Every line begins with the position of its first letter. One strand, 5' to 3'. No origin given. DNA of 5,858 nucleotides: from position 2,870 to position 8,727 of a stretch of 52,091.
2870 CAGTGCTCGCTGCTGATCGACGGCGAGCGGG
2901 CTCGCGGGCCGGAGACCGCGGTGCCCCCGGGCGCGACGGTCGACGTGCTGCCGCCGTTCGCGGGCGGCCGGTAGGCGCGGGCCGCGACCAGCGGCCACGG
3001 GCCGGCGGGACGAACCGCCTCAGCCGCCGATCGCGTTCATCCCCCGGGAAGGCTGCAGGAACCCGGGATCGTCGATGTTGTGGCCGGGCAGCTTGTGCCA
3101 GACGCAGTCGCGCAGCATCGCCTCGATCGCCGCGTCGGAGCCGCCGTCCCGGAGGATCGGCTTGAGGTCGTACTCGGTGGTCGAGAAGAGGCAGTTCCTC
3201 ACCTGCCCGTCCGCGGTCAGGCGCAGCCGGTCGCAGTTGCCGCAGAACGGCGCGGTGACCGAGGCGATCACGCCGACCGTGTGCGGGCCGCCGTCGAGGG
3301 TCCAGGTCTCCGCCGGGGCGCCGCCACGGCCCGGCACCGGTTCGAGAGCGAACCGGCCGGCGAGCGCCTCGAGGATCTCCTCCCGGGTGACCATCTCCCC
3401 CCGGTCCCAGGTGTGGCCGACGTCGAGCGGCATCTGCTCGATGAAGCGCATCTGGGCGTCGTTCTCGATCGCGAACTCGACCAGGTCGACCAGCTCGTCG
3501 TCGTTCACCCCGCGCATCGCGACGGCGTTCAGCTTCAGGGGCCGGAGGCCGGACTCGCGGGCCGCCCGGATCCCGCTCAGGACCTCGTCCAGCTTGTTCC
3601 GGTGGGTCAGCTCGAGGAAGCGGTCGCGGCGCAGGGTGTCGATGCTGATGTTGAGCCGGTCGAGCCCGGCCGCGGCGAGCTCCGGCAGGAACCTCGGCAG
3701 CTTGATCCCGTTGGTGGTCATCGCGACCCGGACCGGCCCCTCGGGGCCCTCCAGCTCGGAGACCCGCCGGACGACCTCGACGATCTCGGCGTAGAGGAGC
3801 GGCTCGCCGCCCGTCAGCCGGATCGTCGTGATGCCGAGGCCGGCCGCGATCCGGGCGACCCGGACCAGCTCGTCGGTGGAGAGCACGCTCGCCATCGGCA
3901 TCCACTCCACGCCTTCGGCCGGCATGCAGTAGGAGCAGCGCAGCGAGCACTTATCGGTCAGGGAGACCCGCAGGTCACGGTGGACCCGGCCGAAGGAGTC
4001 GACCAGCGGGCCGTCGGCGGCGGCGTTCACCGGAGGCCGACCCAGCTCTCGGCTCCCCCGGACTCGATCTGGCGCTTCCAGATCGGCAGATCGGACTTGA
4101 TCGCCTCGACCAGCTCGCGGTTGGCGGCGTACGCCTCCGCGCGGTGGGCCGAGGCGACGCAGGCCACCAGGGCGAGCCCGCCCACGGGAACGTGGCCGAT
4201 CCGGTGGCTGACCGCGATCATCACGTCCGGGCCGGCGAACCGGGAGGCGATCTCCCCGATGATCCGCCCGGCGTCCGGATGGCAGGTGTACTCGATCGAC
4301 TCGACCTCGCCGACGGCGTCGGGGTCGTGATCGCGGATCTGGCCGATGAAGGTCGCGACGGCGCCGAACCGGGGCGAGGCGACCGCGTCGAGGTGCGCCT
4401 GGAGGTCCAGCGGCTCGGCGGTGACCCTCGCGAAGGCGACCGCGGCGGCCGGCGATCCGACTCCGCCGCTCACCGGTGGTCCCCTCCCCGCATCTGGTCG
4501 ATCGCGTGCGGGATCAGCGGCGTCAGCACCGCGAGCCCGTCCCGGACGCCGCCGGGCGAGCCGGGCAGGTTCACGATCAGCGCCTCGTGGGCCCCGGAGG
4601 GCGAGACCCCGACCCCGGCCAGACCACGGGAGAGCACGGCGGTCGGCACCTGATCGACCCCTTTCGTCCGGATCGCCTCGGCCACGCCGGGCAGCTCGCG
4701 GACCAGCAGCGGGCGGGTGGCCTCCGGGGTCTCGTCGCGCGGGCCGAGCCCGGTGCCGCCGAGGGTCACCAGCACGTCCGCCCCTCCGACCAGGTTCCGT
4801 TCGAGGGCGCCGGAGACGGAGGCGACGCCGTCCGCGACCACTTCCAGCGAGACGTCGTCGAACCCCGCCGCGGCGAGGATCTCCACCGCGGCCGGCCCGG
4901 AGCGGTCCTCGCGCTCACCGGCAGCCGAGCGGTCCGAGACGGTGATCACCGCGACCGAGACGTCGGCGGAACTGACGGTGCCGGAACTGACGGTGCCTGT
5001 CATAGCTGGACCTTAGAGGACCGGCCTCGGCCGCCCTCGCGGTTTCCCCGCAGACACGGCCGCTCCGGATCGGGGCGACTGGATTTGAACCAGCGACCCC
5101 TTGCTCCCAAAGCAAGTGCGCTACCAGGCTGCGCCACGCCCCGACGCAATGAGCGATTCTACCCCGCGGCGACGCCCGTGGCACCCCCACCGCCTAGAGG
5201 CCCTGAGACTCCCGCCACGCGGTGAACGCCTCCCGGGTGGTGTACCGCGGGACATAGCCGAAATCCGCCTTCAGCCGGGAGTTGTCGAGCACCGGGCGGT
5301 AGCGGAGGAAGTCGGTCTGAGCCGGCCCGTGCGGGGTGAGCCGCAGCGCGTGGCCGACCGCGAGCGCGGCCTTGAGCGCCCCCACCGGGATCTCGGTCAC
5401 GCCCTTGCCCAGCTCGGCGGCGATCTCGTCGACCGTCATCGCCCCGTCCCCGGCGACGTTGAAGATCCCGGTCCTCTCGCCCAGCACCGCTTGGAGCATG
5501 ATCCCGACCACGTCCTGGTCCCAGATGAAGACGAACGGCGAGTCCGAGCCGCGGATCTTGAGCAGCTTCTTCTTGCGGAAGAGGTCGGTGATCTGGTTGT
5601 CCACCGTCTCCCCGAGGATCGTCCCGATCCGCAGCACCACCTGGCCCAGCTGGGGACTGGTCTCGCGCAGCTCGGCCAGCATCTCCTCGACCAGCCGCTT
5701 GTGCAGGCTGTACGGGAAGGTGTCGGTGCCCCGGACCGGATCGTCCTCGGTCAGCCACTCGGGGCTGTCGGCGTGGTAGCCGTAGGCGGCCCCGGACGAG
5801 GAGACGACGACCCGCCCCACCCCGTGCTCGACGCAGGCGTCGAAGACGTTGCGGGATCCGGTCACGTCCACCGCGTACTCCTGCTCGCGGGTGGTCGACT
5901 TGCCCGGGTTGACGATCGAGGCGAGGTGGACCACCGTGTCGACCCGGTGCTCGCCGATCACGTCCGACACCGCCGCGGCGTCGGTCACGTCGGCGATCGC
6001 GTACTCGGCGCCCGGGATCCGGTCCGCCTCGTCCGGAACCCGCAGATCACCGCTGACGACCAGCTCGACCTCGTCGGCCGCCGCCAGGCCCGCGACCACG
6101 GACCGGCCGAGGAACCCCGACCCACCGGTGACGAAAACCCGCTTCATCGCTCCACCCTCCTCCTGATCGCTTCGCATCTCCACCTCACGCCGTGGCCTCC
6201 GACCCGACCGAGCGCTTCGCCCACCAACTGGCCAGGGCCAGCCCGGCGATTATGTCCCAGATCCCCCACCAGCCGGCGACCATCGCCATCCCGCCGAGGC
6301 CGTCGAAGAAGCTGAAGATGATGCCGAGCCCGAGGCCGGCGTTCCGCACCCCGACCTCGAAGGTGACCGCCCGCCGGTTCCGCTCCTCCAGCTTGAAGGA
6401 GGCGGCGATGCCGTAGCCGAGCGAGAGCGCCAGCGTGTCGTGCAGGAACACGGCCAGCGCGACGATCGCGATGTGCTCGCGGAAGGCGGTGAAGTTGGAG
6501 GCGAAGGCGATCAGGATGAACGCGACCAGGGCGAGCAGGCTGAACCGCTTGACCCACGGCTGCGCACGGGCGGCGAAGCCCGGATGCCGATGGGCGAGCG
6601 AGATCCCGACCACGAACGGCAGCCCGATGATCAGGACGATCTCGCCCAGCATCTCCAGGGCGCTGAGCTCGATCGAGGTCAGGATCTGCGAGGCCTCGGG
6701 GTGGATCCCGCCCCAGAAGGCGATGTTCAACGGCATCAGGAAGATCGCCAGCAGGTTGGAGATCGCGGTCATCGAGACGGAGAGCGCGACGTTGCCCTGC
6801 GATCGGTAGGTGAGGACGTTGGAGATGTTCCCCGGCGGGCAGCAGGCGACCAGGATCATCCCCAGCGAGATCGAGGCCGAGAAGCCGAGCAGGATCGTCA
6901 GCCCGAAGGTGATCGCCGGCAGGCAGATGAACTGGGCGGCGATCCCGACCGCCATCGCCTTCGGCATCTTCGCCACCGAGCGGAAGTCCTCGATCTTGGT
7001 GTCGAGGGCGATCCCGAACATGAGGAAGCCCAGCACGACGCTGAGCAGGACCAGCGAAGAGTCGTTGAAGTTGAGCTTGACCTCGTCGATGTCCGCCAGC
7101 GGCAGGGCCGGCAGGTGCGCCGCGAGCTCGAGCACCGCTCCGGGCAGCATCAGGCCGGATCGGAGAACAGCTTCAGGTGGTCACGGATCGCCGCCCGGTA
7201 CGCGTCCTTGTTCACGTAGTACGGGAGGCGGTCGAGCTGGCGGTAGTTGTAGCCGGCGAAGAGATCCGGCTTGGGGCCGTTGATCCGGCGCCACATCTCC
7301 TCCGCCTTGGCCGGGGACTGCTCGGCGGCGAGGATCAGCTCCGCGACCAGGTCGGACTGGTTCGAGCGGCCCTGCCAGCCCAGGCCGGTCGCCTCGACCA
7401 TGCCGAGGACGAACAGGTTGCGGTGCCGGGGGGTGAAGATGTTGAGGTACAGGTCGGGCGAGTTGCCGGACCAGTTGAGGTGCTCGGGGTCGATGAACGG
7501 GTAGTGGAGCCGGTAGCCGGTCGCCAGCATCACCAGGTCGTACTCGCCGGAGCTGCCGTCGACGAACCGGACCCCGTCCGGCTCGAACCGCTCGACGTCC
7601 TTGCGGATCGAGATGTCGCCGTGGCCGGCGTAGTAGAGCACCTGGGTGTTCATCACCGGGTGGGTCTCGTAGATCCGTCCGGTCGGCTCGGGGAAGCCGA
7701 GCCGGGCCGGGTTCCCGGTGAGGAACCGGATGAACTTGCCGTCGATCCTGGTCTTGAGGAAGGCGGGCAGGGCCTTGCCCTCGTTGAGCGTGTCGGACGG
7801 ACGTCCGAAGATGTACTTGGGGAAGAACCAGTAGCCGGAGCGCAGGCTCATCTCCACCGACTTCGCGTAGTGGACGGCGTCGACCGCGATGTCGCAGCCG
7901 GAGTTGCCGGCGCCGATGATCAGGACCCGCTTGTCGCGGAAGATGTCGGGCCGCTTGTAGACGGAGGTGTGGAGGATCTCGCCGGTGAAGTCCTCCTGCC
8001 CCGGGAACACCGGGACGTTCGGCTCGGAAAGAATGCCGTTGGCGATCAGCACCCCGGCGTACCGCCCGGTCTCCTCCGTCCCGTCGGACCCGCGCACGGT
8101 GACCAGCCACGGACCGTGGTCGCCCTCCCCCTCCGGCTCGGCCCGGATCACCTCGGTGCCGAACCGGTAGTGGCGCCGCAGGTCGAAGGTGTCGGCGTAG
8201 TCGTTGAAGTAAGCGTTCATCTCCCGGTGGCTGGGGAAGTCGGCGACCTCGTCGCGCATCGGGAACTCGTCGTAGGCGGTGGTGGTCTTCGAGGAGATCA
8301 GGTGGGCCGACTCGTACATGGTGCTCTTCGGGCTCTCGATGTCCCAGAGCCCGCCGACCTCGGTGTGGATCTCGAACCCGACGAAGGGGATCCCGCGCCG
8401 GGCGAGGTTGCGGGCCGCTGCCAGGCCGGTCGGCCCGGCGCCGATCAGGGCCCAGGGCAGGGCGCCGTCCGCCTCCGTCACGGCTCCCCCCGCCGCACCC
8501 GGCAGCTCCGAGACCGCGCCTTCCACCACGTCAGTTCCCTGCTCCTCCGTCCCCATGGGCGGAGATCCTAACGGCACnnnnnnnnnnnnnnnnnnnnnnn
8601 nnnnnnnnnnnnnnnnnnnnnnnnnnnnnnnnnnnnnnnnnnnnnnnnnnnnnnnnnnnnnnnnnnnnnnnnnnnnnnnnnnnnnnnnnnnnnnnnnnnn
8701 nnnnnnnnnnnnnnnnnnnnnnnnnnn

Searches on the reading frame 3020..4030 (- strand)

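Call 69: search_protein_families(library=pfam, proteins=[window:3020-4030:-], max_evalue=0.0001)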
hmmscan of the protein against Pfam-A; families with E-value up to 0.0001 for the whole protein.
window:3020-4030:- (336 aa): 3 families
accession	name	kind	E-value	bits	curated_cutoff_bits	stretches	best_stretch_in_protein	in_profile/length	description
PF04055.27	Radical_SAM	-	3.4e-36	125.4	29.5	1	22-187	1-166/166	Radical SAM superfamily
PF06463.18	Mob_synth_C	-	8e-35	120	37.4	1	193-318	2-127/128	Molybdenum Cofactor Synthesis C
PF13353.11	Fer4_12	-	8.9e-05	23.2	22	0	25-131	12-114/137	4Fe-4S single cluster domain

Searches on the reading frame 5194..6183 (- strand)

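Call 69: search_protein_families(library=pfam, proteins=[window:5194-6183:-], max_evalue=0.0001)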
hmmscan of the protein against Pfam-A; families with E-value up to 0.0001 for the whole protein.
window:5194-6183:- (329 aa): 7 families
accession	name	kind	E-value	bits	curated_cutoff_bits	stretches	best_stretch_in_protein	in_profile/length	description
PF01370.27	Epimerase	-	1.4e-28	100.3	20.9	1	16-233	1-225/240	NAD dependent epimerase/dehydratase family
PF01073.25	3Beta_HSD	-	2e-20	73.4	22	1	18-203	2-195/280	3-beta hydroxysteroid dehydrogenase/isomerase family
PF16363.11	GDP_Man_Dehyd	-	6.5e-14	52.6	27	1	17-177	1-172/332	GDP-mannose 4,6 dehydratase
PF04321.23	RmlD_sub_bind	-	1.7e-10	40.9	27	1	15-205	2-167/287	RmlD substrate binding domain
PF13460.12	NAD_binding_10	-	2.8e-10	40.8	27.2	1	20-146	1-114/184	NAD(P)H-binding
PF02719.21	Polysacc_synt_2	-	2.4e-07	30.7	20.2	1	16-130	1-128/293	Polysaccharide biosynthesis protein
PF07993.18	NAD_binding_4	-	2.6e-06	27.2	20.1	0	79-198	87-216/258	Male sterility protein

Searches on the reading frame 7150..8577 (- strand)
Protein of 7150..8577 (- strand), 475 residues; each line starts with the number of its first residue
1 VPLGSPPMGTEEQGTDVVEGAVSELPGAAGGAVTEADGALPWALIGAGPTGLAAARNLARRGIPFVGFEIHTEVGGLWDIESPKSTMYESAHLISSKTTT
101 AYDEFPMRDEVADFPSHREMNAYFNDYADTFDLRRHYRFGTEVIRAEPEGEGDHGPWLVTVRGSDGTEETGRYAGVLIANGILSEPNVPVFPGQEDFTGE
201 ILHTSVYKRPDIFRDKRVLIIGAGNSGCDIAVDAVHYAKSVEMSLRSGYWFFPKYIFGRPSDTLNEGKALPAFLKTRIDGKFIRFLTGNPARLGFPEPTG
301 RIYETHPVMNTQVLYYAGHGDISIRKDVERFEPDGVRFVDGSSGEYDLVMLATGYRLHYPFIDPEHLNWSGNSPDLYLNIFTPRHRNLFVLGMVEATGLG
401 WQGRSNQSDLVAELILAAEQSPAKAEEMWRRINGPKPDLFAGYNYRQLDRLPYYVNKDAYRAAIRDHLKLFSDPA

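Call 69: search_protein_families(library=pfam, proteins=[window:7150-8577:-], max_evalue=0.0001)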
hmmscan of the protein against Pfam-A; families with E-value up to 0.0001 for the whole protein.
window:7150-8577:- (475 aa): 5 families
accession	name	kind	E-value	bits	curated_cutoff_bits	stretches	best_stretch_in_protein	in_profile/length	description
PF00743.25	FMO-like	-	2.9e-52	178.2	22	1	43-433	5-409/532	Flavin-binding monooxygenase-like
PF13738.12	Pyr_redox_3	-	9.6e-18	64.9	30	1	44-250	2-199/305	Pyridine nucleotide-disulphide oxidoreductase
PF07992.20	Pyr_redox_2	-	2.3e-12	47.4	26.1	1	43-242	4-169/291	Pyridine nucleotide-disulphide oxidoreductase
PF13434.12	Lys_Orn_oxgnase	-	5.6e-09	36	21.3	1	114-245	91-218/339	L-lysine 6-monooxygenase/L-ornithine 5-monooxygenase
PF13450.12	NAD_binding_8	-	8.8e-06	26.4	21.9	1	45-82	2-39/68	NAD(P)-binding Rossmann-like domain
